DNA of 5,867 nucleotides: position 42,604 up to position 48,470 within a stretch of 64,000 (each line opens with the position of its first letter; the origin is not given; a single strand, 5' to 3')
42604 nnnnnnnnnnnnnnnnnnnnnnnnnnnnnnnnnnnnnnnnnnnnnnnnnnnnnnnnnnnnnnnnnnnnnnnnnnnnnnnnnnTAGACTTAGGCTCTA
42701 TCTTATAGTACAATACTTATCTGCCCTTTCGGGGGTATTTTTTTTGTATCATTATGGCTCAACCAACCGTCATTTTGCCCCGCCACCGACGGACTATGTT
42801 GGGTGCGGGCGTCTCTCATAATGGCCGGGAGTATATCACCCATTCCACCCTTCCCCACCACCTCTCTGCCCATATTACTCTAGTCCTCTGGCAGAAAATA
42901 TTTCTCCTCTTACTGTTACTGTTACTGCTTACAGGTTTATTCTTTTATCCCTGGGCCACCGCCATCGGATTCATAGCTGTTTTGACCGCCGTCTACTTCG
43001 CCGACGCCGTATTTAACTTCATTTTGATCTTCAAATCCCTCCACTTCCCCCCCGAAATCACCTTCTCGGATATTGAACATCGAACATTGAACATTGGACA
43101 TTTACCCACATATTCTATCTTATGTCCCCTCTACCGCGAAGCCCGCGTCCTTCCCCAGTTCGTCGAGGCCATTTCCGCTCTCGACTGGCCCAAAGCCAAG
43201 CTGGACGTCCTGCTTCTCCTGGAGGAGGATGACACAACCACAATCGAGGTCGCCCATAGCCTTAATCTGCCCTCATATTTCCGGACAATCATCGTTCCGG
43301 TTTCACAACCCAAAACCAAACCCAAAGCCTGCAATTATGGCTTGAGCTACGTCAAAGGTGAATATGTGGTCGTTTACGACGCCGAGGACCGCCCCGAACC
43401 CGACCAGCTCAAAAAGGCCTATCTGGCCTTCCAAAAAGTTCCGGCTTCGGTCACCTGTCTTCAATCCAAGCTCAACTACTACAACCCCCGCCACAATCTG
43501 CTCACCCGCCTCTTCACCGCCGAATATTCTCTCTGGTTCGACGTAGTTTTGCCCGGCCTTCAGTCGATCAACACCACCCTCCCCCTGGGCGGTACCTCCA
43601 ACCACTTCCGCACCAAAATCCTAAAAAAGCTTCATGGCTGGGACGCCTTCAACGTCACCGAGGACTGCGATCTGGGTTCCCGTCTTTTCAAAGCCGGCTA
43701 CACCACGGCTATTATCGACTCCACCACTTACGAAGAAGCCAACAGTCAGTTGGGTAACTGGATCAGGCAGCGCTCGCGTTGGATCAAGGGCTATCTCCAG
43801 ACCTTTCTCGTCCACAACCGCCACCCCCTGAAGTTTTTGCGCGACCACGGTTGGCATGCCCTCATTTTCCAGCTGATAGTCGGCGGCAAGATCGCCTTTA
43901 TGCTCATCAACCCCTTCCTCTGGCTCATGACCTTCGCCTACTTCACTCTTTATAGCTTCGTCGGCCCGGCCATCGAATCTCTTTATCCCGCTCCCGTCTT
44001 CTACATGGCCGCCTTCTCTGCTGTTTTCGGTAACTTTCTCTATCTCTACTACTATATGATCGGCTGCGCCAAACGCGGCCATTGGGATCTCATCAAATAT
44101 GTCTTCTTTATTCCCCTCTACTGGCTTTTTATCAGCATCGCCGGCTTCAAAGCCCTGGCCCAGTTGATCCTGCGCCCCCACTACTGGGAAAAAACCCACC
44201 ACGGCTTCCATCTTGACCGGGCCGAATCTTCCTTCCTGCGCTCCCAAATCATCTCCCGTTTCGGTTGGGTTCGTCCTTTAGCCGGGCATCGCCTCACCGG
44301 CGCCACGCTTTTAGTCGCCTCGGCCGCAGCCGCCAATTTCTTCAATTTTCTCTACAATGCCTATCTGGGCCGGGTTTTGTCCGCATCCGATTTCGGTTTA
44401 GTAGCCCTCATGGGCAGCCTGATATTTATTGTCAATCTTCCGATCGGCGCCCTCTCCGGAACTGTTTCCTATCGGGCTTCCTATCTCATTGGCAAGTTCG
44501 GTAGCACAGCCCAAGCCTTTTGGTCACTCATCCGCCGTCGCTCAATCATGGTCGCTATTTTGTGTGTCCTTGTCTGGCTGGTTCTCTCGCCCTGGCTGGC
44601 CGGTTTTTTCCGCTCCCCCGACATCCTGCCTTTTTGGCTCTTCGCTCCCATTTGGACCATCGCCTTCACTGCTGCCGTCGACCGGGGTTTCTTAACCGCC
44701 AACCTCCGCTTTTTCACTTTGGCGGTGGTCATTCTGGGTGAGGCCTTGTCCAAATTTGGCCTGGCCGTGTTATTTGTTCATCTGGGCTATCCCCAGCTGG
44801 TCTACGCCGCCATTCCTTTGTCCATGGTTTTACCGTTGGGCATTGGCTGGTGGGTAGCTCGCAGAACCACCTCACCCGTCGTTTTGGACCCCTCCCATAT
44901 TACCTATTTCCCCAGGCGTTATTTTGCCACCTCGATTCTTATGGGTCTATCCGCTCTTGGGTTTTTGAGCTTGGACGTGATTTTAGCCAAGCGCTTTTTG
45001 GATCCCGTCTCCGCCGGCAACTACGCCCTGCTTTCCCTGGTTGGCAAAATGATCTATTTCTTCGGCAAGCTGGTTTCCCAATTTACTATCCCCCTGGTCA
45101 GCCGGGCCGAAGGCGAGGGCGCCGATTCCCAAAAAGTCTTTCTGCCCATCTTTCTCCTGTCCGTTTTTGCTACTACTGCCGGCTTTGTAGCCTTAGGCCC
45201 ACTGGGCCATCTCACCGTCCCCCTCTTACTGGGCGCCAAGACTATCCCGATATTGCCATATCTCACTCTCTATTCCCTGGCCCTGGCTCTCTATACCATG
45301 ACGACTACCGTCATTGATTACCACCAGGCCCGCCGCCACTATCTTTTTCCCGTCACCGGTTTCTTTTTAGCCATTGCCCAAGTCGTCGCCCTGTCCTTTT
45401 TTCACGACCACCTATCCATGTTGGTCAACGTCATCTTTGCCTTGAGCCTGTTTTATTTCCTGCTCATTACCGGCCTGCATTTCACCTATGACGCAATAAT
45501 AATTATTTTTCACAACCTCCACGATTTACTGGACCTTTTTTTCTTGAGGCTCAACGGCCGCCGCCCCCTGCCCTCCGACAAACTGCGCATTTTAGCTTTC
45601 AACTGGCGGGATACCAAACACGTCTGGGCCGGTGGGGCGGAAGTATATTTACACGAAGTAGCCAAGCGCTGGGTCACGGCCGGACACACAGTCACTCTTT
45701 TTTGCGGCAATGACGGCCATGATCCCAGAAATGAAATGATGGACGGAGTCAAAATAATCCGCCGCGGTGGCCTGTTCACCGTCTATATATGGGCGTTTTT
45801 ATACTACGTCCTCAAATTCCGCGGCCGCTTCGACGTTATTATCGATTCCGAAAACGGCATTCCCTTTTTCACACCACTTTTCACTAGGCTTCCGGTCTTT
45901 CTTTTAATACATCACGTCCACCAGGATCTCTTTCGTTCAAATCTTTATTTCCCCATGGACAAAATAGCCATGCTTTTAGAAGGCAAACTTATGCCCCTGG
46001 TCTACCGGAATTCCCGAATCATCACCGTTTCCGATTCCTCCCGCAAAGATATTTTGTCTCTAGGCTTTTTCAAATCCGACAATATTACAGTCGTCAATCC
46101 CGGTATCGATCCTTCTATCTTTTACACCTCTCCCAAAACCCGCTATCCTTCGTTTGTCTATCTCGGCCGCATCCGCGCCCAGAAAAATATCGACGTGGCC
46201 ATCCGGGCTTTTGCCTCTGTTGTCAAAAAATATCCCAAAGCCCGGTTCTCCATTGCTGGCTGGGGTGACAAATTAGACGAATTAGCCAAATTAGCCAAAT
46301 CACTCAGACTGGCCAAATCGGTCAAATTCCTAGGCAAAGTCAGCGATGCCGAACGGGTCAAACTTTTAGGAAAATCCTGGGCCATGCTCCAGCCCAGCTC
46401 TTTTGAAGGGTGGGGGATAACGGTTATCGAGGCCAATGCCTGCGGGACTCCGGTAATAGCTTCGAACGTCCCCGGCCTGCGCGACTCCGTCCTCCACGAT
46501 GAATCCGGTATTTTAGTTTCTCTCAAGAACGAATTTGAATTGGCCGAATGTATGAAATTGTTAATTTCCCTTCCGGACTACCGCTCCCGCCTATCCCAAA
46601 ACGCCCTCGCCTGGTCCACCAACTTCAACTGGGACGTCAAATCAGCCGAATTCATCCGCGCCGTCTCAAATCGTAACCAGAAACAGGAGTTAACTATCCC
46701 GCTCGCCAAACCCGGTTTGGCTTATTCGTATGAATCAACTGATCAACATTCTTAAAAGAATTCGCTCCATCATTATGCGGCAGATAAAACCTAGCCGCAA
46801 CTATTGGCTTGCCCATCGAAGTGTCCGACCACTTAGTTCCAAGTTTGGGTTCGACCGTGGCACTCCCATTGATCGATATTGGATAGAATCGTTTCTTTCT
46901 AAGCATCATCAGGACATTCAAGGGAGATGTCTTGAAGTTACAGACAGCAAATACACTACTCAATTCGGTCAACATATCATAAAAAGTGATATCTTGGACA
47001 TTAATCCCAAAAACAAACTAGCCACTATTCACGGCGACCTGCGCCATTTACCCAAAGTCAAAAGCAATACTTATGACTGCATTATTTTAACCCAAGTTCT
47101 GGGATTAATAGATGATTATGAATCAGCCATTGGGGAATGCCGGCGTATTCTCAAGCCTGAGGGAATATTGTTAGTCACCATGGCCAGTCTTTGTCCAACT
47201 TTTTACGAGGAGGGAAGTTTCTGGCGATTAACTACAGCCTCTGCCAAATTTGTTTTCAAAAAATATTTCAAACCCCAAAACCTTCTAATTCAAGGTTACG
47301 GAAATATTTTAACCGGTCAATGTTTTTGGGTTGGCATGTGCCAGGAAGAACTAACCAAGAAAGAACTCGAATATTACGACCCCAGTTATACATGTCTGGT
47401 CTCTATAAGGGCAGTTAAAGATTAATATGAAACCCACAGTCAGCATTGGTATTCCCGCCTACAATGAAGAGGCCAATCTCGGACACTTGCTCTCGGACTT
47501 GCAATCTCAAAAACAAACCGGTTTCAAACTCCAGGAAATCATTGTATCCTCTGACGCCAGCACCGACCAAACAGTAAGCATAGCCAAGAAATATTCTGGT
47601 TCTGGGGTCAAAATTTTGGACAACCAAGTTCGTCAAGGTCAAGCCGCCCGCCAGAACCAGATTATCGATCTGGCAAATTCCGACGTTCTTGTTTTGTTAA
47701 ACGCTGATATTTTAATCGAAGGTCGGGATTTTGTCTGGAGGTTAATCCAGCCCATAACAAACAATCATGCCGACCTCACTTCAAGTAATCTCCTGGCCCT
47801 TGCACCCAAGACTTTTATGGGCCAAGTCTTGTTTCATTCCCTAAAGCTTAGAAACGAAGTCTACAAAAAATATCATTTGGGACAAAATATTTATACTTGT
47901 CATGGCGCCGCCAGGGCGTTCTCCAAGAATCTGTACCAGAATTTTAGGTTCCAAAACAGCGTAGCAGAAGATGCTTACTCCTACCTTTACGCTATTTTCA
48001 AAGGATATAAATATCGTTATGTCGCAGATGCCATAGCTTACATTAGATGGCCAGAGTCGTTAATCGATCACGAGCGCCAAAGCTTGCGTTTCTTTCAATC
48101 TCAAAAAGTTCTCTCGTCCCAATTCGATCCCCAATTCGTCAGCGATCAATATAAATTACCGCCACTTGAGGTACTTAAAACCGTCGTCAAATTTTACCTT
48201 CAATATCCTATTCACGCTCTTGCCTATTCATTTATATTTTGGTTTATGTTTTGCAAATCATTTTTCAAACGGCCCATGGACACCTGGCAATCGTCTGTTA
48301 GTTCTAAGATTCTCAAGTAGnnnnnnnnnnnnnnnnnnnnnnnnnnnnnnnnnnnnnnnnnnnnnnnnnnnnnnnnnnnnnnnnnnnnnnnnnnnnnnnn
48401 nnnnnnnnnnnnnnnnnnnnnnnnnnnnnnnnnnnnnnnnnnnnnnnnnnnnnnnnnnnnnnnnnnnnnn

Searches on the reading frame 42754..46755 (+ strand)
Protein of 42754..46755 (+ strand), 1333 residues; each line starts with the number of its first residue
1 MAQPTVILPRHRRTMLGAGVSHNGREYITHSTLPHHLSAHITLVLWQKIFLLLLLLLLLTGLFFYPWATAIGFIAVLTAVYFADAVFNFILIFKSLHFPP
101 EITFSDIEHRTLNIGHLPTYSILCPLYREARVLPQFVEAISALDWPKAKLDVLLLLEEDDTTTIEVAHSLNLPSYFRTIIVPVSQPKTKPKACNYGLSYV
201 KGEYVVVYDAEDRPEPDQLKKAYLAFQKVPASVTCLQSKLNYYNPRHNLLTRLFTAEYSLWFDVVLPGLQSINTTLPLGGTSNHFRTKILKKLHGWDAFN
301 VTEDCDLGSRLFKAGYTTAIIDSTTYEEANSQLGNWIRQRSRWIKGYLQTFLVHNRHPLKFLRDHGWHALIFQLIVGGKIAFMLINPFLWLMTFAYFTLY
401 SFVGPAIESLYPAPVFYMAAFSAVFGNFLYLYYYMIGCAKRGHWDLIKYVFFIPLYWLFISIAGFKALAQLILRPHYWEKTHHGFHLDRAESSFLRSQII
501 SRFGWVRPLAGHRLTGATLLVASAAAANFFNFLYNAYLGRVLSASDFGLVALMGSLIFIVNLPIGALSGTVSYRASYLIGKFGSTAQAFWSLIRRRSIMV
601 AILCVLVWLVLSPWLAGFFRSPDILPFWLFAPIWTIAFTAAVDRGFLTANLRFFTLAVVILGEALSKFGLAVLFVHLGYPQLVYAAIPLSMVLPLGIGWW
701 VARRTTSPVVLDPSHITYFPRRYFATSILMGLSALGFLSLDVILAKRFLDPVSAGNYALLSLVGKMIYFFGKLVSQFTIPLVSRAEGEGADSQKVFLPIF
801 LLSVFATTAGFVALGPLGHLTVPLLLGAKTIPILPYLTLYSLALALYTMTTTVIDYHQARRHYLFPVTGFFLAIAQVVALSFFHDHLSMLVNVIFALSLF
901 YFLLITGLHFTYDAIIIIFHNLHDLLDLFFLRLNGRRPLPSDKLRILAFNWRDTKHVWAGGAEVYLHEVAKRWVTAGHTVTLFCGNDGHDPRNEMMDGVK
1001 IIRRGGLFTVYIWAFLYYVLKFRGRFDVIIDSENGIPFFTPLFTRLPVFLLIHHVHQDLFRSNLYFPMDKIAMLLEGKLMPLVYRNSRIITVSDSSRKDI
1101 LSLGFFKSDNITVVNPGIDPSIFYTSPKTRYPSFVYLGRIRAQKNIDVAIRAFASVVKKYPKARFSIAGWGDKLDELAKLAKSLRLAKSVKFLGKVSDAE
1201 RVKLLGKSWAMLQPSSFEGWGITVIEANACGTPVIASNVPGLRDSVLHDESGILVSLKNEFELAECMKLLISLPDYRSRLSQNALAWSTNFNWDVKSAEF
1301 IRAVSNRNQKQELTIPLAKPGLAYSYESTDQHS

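Call 28: search_protein_families(library=pfam, proteins=[window:42754-46755:+], max_evalue=10)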
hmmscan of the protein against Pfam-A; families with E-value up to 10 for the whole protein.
window:42754-46755:+ (1333 aa): 11 families
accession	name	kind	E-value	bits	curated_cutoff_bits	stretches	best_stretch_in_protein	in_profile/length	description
PF00534.26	Glycos_transf_1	-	4.7e-38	130.8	26.4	1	1129-1284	13-169/172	Glycosyl transferases group 1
PF13692.12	Glyco_trans_1_4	-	3.1e-28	99.2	27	1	1132-1271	2-140/142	Glycosyl transferases group 1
PF13632.12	Glyco_trans_2_3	-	1.6e-25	90.6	27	1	204-425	1-187/198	Glycosyl transferase family group 2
PF13641.12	Glyco_tranf_2_3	-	2.2e-22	80.7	27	1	118-346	1-230/230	Glycosyltransferase like family 2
PF13439.12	Glyco_transf_4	-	2.2e-15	57.5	28.5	1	960-1121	2-169/170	Glycosyltransferase Family 4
PF00535.33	Glycos_transf_2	-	7e-11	42.8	23.3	1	121-254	1-131/168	Glycosyl transferase family 2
PF20706.3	GT4-conflict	-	1.8e-10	40.8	26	1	1108-1244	171-318/385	Family 4 Glycosyltransferase in conflict systems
PF13579.12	Glyco_trans_4_4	-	7.7e-10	39.8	29.7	1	960-1117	1-158/158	Glycosyl transferase 4-like domain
PF13524.12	Glyco_trans_1_2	-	0.00033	21.1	25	1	1156-1285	8-126/144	Glycosyl transferase-like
PF13506.12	Glyco_transf_21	-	0.00053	19.9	21.7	1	178-344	5-173/174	Glycosyl transferase family 21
PF13174.12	TPR_6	-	0.039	15.1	26.3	1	1136-1162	5-32/33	Tetratricopeptide repeat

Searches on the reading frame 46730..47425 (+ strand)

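Call 28: search_protein_families(library=pfam, proteins=[window:46730-47425:+], max_evalue=10)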
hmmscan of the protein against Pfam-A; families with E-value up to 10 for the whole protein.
window:46730-47425:+ (231 aa): 6 families
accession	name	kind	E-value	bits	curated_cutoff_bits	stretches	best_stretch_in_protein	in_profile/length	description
PF08241.18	Methyltransf_11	-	1.2e-09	39.1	21.2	1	95-149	41-95/95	Methyltransferase domain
PF13489.12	Methyltransf_23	-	9.5e-07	29.1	27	1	80-152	44-119/164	Methyltransferase domain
PF13649.12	Methyltransf_25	-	3.1e-05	25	27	1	96-145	47-97/97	Methyltransferase domain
PF13847.12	Methyltransf_31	-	3.9e-05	23.8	27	1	101-161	60-125/145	Methyltransferase domain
PF08242.18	Methyltransf_12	-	9.5e-05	23.5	30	1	97-147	48-98/98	Methyltransferase domain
PF01209.24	Ubie_methyltran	-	0.0075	16.1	20.1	1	96-153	99-155/233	ubiE/COQ5 methyltransferase family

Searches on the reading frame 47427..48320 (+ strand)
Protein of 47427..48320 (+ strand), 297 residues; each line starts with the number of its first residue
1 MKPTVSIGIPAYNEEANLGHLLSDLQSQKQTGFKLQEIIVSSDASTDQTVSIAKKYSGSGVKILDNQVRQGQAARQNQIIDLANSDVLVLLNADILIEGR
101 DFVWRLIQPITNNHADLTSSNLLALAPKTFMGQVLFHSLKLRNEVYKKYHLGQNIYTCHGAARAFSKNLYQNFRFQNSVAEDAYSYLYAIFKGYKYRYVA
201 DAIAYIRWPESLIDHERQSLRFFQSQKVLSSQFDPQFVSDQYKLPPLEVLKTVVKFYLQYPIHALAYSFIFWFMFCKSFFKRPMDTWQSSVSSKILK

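Call 28: search_protein_families(library=pfam, proteins=[window:47427-48320:+], max_evalue=10)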
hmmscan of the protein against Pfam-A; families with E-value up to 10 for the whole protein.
window:47427-48320:+ (297 aa): 4 families
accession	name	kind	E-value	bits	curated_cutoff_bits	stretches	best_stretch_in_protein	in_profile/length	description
PF00535.33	Glycos_transf_2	-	4.5e-21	75.9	23.3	1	6-171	1-165/168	Glycosyl transferase family 2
PF13641.12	Glyco_tranf_2_3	-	1e-08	35.9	27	1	3-221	1-226/230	Glycosyltransferase like family 2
PF13632.12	Glyco_trans_2_3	-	0.00033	21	27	1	139-271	50-185/198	Glycosyl transferase family group 2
PF13704.12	Glyco_tranf_2_4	-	0.14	13.1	27.5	1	28-80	14-62/98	Glycosyl transferase family 2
